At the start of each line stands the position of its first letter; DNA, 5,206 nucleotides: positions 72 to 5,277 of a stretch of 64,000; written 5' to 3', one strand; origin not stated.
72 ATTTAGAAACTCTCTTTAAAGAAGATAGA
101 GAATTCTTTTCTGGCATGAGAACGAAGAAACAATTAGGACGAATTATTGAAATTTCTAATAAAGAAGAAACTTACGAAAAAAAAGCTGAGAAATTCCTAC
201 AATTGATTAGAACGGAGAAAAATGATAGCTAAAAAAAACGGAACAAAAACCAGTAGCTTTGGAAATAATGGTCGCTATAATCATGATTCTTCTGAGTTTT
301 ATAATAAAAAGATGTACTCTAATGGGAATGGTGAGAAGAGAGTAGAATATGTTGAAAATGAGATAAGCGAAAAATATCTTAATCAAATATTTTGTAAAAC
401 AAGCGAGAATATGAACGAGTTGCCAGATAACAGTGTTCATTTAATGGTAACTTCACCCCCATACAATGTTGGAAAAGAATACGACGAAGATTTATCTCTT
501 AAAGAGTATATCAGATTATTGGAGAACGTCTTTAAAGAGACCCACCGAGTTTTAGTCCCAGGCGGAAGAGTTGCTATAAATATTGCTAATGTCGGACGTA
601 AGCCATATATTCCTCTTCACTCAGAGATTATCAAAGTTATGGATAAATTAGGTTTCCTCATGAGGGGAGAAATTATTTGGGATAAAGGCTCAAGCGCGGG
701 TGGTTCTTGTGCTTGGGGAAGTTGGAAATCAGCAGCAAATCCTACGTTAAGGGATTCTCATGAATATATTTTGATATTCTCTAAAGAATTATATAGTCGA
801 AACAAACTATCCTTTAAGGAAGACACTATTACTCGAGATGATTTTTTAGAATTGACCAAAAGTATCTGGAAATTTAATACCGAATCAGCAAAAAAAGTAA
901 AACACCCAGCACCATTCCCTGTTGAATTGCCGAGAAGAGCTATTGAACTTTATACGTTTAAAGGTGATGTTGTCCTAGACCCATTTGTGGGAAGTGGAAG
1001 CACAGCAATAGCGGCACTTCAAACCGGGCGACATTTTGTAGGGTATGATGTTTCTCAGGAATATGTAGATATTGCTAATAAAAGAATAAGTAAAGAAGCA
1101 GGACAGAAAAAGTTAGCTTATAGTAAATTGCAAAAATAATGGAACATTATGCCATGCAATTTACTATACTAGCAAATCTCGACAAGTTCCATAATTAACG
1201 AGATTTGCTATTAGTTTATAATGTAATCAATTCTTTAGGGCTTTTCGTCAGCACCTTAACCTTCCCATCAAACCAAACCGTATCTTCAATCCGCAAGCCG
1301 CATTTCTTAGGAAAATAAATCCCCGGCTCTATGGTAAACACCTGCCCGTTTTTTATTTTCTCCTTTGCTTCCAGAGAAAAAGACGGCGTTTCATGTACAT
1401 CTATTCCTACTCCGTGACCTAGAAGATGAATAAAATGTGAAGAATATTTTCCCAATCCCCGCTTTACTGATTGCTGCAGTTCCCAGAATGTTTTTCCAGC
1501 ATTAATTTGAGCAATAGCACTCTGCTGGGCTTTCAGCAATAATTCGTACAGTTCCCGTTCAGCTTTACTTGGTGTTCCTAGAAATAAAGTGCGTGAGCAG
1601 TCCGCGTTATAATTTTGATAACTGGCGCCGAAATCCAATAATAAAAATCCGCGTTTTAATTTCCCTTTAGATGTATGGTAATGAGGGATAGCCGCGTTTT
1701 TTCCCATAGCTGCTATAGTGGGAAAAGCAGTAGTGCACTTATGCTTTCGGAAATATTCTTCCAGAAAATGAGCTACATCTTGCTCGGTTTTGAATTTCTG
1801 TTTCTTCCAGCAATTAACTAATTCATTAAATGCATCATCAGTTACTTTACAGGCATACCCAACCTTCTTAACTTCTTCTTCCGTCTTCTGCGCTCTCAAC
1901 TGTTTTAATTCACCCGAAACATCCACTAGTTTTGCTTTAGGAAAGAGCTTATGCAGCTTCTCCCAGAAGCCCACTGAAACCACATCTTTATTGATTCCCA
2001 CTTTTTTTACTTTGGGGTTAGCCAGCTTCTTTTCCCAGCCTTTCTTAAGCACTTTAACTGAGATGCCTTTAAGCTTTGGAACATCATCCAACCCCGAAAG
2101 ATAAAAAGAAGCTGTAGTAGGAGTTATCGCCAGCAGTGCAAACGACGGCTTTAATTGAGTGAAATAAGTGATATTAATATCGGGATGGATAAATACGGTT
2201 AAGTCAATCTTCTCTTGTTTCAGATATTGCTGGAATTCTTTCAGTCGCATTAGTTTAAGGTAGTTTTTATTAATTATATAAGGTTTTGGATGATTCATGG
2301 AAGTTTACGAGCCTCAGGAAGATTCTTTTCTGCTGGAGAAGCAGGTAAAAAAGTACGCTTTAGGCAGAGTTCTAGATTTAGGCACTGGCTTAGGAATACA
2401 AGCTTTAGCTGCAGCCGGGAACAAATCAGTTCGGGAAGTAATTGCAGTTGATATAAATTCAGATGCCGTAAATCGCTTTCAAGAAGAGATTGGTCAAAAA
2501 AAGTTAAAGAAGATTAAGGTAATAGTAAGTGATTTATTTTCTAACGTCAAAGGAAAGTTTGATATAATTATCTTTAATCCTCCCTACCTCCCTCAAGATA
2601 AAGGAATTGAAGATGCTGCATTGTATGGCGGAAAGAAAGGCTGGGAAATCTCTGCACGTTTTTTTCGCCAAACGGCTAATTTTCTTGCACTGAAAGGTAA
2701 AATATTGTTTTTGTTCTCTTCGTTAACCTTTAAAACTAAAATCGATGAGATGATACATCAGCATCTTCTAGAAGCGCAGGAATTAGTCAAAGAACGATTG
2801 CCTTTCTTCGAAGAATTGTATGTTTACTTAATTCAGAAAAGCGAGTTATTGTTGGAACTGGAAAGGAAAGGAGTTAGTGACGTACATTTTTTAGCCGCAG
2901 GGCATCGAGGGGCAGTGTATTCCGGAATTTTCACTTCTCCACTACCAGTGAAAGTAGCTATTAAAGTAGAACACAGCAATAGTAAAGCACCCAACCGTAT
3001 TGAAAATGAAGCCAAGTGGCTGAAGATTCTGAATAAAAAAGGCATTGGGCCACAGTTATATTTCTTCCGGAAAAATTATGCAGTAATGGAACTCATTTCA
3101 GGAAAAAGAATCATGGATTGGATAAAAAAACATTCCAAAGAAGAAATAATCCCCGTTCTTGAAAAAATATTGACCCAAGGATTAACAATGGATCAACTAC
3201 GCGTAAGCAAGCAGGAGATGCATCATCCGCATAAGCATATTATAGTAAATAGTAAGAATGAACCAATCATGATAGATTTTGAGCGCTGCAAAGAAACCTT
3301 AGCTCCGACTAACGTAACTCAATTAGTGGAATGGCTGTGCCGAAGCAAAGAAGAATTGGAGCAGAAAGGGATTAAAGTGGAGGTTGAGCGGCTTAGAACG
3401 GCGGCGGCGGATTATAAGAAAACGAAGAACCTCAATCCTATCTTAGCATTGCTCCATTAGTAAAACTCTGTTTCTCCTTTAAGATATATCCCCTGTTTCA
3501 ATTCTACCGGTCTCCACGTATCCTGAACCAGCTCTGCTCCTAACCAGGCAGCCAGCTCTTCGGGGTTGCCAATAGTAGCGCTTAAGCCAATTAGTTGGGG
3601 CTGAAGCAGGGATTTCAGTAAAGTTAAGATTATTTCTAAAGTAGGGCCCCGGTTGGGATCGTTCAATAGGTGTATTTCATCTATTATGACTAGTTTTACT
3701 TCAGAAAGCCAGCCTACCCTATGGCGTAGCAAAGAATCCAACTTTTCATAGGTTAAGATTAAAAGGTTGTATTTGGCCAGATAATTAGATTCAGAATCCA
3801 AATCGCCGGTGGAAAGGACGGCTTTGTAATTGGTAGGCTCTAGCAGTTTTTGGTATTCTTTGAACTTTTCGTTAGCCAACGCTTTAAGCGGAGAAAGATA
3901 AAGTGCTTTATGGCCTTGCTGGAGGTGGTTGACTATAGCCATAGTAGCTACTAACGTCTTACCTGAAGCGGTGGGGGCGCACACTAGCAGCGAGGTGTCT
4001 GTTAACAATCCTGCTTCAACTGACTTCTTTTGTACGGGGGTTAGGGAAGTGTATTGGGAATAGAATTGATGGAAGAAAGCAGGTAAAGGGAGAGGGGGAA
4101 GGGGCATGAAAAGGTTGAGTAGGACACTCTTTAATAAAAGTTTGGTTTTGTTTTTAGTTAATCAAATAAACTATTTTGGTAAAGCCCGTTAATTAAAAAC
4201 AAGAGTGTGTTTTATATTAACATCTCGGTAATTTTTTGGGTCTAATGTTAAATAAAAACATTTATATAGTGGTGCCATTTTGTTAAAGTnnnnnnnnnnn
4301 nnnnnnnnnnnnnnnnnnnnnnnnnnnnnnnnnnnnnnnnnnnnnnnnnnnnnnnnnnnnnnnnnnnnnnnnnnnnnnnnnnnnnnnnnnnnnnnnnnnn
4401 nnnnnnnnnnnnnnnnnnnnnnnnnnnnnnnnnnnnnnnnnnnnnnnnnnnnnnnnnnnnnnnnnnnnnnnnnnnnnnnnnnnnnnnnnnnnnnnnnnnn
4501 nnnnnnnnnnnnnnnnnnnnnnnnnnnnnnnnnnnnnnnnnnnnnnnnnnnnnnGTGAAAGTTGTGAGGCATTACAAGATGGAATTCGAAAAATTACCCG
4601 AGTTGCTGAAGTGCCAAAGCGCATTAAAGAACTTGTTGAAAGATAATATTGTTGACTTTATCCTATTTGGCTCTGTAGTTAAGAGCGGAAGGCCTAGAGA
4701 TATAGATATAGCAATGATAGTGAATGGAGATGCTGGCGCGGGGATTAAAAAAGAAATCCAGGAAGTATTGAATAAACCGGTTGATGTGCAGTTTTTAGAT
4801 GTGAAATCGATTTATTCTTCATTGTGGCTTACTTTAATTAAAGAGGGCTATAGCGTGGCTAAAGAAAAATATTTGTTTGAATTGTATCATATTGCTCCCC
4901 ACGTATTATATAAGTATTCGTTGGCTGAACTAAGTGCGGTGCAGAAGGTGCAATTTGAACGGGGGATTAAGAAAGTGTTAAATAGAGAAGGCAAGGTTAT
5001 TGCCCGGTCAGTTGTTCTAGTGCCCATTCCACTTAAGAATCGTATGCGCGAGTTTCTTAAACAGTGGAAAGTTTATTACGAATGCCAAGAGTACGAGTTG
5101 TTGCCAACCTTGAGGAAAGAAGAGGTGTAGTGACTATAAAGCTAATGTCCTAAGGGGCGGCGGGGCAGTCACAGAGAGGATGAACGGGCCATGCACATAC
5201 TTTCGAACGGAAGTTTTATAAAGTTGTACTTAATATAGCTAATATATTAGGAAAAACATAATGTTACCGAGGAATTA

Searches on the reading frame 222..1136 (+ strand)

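Call 59: search_protein_families(library=pfam, proteins=[window:222-1136:+], max_evalue=0.001)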
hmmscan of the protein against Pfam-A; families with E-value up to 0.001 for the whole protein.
window:222-1136:+ (305 aa): 5 families
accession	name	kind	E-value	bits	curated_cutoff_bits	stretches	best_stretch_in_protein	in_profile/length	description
PF01555.25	N6_N4_Mtase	-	1.5e-48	166.1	26.7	1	72-287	1-221/221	DNA methylase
PF13649.12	Methyltransf_25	-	1.4e-05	26.1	27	0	251-292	1-44/97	Methyltransferase domain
PF08241.18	Methyltransf_11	-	2.8e-05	25.1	21.2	0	256-292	5-41/95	Methyltransferase domain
PF13847.12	Methyltransf_31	-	8.1e-05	22.8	27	0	247-291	3-50/145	Methyltransferase domain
PF01170.24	UPF0020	-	0.00024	21.3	22.3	0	247-273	28-54/197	RMKL-like, methyltransferase domain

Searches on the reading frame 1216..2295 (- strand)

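Call 59: search_protein_families(library=pfam, proteins=[window:1216-2295:-], max_evalue=0.001)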
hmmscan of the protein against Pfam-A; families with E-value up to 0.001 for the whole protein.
window:1216-2295:- (359 aa): 2 families
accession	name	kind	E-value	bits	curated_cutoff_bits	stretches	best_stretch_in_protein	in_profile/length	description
PF00557.29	Peptidase_M24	-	6.5e-55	186.6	23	1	147-341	5-205/208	Metallopeptidase family M24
PF01321.24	Creatinase_N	-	1.3e-11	45.6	22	1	17-135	1-127/128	Creatinase/Prolidase N-terminal domain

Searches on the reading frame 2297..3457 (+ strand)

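Call 59: search_protein_families(library=pfam, proteins=[window:2297-3457:+], max_evalue=0.001)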
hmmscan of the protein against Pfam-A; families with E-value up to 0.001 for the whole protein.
window:2297-3457:+ (387 aa): 10 families
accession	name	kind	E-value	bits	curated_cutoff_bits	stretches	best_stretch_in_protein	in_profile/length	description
PF05175.20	MTS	-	4.5e-17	62.6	23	1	12-152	22-153/170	Methyltransferase small domain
PF13847.12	Methyltransf_31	-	3.3e-08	33.8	27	1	24-94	6-81/145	Methyltransferase domain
PF07669.17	Eco57I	-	4.9e-07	30.4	25.3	1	58-154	39-147/171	Eco57I restriction-modification methylase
PF06325.19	PrmA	-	5.9e-07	29.7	22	1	12-94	154-233/296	Ribosomal protein L11 methyltransferase (PrmA)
PF13649.12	Methyltransf_25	-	6.6e-07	30.4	27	1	25-93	1-70/97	Methyltransferase domain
PF12847.13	Methyltransf_18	-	8.7e-05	23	27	1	24-92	17-87/151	Methyltransferase domain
PF08241.18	Methyltransf_11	-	0.00022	22.3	21.2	1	26-93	1-66/95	Methyltransferase domain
PF03602.21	Cons_hypoth95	-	0.00023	21.3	24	1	23-102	43-128/182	Conserved hypothetical protein 95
PF02475.24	TRM5-TYW2_MTfase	-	0.00026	21.4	28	1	24-97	39-114/164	TRM5/TYW2 methyltransferase domain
PF13489.12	Methyltransf_23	-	0.00037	20.7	27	1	21-93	22-87/164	Methyltransferase domain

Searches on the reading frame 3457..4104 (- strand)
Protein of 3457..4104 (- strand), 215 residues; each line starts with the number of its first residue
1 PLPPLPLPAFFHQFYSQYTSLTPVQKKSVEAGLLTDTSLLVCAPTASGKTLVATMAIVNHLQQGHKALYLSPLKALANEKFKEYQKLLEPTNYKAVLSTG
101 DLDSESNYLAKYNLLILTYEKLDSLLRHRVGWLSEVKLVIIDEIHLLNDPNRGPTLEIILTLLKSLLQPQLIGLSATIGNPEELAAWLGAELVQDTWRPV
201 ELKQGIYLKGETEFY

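Call 59: search_protein_families(library=pfam, proteins=[window:3457-4104:-], max_evalue=0.001)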
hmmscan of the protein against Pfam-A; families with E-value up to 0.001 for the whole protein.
window:3457-4104:- (215 aa): 4 families
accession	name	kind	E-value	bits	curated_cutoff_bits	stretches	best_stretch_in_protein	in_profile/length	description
PF00270.35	DEAD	-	4.1e-35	121.4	26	1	22-183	1-166/167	DEAD/DEAH box helicase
PF04851.21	ResIII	-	4.4e-12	46.6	22.5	1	21-178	4-162/164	Type III restriction enzyme, res subunit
PF22527.2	DEXQc_Suv3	-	1.2e-09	38.4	27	1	41-156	18-114/154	DEXQ-box helicase domain of Suv3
PF13401.12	AAA_22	-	0.00022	22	27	1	36-165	5-110/130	AAA domain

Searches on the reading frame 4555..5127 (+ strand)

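Call 59: search_protein_families(library=pfam, proteins=[window:4555-5127:+], max_evalue=0.001)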
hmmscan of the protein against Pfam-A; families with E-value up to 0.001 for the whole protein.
window:4555-5127:+ (191 aa): 2 families
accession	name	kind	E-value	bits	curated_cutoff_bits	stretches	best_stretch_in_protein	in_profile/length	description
PF18765.7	Polbeta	-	3.2e-05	24.4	26.9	1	25-84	4-71/93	Polymerase beta, Nucleotidyltransferase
PF01909.29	NTP_transf_2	-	0.0008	20.2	21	0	23-80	7-73/93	Nucleotidyltransferase domain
